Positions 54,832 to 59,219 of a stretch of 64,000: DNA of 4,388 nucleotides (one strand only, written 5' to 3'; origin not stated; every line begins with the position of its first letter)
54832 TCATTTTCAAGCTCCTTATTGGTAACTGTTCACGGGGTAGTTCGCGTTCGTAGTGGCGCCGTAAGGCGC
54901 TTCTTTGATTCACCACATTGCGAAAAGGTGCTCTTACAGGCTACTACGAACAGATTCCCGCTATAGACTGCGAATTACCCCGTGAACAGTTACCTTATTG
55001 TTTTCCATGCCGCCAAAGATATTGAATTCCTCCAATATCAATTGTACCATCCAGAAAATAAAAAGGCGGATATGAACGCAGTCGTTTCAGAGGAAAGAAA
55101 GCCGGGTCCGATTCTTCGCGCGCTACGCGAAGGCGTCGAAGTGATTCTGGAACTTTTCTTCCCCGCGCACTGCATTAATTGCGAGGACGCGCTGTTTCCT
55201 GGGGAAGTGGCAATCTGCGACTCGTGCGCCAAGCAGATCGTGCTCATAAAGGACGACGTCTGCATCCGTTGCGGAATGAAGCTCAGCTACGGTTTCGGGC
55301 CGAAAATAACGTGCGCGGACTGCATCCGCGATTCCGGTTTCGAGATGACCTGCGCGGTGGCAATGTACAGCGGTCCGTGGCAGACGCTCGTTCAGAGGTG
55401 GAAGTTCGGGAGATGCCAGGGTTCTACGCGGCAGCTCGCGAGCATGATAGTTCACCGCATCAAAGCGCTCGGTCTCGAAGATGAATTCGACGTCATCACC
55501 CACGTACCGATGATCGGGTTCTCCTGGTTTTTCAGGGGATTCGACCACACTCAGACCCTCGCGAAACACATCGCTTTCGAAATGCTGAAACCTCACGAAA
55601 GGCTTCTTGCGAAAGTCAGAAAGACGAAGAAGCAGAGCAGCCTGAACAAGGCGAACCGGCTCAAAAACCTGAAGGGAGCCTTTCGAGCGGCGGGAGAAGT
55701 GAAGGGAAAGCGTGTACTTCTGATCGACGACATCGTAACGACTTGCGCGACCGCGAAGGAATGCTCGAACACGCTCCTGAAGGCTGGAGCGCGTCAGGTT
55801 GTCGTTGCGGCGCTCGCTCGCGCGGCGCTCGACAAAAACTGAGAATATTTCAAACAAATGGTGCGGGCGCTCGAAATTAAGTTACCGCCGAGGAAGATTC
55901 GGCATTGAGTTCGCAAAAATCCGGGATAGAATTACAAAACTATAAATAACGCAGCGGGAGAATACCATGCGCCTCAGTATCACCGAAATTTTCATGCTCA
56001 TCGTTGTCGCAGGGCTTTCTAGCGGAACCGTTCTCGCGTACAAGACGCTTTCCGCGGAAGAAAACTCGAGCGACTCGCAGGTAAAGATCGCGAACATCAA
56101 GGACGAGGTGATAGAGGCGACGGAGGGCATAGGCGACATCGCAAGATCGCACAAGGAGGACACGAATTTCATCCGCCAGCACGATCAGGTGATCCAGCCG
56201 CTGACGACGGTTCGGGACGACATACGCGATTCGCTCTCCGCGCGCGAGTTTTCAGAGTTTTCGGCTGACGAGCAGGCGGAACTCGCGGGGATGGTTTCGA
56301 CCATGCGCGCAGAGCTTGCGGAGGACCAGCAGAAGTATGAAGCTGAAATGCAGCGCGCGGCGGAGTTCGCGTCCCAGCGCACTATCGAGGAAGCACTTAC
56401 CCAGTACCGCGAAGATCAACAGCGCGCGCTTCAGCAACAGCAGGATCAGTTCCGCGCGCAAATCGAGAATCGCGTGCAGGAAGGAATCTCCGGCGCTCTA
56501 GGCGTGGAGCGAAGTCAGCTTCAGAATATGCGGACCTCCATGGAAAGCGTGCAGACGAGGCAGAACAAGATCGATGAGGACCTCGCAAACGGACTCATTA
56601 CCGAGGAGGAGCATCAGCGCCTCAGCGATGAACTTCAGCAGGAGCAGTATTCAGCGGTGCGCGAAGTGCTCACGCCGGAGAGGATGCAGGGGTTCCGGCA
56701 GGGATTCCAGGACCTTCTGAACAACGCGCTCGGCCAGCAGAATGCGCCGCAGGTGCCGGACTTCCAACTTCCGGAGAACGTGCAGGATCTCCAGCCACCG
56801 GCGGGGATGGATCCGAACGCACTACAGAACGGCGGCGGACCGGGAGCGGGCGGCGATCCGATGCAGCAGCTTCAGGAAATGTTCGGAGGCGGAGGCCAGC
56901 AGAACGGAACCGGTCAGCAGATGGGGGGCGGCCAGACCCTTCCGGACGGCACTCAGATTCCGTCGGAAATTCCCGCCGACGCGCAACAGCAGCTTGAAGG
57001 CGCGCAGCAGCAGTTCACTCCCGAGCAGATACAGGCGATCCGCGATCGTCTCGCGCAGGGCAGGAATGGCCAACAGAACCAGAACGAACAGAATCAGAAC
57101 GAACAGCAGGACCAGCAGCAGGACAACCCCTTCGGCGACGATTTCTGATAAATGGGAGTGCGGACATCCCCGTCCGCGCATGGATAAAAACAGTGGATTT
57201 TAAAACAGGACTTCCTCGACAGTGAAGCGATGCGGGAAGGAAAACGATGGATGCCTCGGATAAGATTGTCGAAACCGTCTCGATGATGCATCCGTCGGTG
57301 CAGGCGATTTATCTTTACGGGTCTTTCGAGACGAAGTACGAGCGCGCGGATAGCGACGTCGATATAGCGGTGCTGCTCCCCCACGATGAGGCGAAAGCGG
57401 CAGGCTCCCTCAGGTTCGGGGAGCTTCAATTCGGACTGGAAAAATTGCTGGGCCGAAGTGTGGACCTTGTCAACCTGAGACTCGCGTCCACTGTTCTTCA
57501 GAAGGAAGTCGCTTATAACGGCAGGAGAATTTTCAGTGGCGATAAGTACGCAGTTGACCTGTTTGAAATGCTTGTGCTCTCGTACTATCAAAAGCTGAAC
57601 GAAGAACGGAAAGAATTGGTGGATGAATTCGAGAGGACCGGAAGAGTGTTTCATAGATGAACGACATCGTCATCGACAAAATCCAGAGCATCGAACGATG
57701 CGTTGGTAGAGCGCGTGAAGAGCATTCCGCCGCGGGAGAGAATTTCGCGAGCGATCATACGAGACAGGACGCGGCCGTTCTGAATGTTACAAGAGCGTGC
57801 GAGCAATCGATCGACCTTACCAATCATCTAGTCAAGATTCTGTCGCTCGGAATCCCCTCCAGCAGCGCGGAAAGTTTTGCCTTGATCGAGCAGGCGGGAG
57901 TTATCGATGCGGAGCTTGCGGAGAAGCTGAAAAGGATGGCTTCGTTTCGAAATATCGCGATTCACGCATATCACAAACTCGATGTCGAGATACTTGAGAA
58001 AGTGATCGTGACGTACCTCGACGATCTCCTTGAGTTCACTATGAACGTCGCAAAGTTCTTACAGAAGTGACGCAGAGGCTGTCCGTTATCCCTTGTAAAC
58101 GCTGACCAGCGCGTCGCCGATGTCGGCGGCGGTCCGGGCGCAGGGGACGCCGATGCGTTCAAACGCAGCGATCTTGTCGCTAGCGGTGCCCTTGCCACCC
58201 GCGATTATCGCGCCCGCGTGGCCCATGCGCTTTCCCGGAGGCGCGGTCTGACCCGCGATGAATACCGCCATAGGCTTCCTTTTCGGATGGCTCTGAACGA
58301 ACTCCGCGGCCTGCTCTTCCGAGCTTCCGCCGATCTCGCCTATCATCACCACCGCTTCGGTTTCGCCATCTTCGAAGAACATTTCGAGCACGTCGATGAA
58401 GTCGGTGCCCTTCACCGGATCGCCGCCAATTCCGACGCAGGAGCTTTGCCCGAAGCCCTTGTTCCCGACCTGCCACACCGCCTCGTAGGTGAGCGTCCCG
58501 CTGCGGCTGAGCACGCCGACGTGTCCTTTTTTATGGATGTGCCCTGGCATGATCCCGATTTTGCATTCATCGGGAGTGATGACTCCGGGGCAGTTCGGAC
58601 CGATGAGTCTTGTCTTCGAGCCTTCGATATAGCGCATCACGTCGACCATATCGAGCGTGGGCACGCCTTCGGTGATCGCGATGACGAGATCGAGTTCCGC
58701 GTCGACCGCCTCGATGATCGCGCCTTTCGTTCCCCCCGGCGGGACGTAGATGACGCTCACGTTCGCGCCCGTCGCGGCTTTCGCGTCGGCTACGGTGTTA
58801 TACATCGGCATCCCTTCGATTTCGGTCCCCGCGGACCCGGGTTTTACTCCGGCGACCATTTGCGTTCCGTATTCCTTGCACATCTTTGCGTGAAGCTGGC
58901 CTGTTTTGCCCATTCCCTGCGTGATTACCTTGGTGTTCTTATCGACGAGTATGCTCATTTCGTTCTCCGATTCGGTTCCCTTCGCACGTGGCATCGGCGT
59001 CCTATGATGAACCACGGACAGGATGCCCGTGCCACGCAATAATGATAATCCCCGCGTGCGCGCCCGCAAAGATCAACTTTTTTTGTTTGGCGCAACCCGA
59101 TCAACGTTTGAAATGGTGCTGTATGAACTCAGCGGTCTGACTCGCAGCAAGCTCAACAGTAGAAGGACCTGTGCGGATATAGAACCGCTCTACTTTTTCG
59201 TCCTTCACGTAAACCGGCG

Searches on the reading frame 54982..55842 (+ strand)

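Call 19: search_protein_families(library=pfam, proteins=[window:54982-55842:+], max_evalue=0.001)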
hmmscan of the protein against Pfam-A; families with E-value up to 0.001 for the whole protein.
window:54982-55842:+ (286 aa): 2 families
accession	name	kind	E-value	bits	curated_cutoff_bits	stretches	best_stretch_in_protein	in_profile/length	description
PF18912.6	DZR_2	-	3.9e-10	39.8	27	1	55-114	1-55/56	Double zinc ribbon domain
PF00156.33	Pribosyltran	-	8.1e-07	28.9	26.3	1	208-280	54-125/158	Phosphoribosyl transferase domain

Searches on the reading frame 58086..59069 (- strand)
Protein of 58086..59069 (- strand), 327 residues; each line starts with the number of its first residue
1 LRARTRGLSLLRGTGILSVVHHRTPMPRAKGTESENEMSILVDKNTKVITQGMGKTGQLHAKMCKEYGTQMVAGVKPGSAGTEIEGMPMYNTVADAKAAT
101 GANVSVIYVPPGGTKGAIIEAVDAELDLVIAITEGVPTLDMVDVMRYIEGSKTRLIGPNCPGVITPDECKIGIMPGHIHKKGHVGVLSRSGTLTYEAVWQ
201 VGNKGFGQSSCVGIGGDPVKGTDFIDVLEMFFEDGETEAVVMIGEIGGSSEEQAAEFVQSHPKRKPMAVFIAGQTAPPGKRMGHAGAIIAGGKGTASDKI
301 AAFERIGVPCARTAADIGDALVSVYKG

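Call 19: search_protein_families(library=pfam, proteins=[window:58086-59069:-], max_evalue=0.001)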
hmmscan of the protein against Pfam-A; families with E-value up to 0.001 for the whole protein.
window:58086-59069:- (327 aa): 4 families
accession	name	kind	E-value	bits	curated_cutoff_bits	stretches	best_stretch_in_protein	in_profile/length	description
PF00549.24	Ligase_CoA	-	4.3e-24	85.5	24.5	1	187-303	1-122/128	CoA-ligase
PF02629.25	CoA_binding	-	1.2e-22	80.9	22.3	1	43-135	1-97/97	CoA binding domain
PF13607.11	Succ_CoA_lig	-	5.9e-09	36.2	27.4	1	181-317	1-131/138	Succinyl-CoA ligase like flavodoxin domain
PF13380.12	CoA_binding_2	-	4e-05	24.5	22.8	1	54-165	13-115/116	CoA binding domain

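Call 62: find_related_loci(query=window:58089-59069:-, collection=genome_contigs, flank=1000)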
Query window:58089-59069:- (327 aa) in genome_contigs; peptide patterns used: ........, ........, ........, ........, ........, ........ (x = any residue, [..] = any of these).
600 stretches matched a pattern (row limit reached: there are more); 598 encode a relative of the query (tblastn E <= 1e-3); the best 80 are kept; 80 distinct loci.
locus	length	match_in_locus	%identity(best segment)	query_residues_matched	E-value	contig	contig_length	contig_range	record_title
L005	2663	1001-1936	62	22-327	6e-124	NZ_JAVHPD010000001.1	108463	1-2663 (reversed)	MAG: Sphingobium sp. isolate auto_66_95 WB_2019_0_1um_108_length_108463_cov_57, whole genome shotgun sequence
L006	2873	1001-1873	65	35-325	2e-121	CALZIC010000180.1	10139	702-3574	MAG: uncultured Desulfuromonadales bacterium isolate FO_M_Desulfobacterota_26 genome assembly, contig: scaffold_11741, w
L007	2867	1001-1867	65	38-326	2e-120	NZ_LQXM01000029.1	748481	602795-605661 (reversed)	Rossellomorea aquimaris TF-12 strain TF12 Cont48, whole genome shotgun sequence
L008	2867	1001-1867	64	38-326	5e-120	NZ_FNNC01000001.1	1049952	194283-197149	Marinococcus luteus strain DSM 23126, whole genome shotgun sequence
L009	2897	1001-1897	64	37-326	1e-119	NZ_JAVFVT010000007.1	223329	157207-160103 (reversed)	Paenibacillus sp. LHD-117 LHD.117_ctg007, whole genome shotgun sequence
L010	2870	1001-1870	64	37-326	2e-119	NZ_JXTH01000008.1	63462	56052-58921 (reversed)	Anoxybacillus thermarum strain AF/04 contig000008, whole genome shotgun sequence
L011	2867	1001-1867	66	38-326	1e-119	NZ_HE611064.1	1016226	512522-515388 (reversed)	Kurthia senegalensis strain JC8E, whole genome shotgun sequence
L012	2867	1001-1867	65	38-326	3e-119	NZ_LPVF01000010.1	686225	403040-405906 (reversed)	Bacillus halotolerans strain ATCC 25096 contig_5, whole genome shotgun sequence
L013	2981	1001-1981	59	13-326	7e-119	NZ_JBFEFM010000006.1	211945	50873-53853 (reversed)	Parasphingorhabdus sp. JC815 6, whole genome shotgun sequence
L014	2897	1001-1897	64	37-326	3e-118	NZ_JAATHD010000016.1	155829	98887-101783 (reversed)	Paenibacillus sp. HB172176 scaffold16, whole genome shotgun sequence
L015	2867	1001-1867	64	38-326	3e-118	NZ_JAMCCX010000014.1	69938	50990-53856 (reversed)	Alicyclobacillus sp. SP_1 NODE_17_length_69938_cov_169.610226, whole genome shotgun sequence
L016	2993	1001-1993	58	2-327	2e-118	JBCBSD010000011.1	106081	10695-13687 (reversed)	MAG: Pseudomonadota bacterium isolate J06638_15 k141_396775_length_106081_cov_27.5337, whole genome shotgun sequence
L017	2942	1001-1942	59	21-327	5e-118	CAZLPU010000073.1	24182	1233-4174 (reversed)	MAG TPA_asm: uncultured Alphaproteobacteria bacterium isolate SRP128890_co1_2 genome assembly, contig: NODE_3448_length_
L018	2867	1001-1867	66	38-326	1e-117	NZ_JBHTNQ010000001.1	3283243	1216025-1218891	Fictibacillus halophilus strain Fh-2 GCM70027308_6, whole genome shotgun sequence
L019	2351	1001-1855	62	38-321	7e-122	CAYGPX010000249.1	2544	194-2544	MAG TPA_asm: uncultured Rickettsiales bacterium isolate ERP117304_co1_228 genome assembly, contig: NODE_31739_length_254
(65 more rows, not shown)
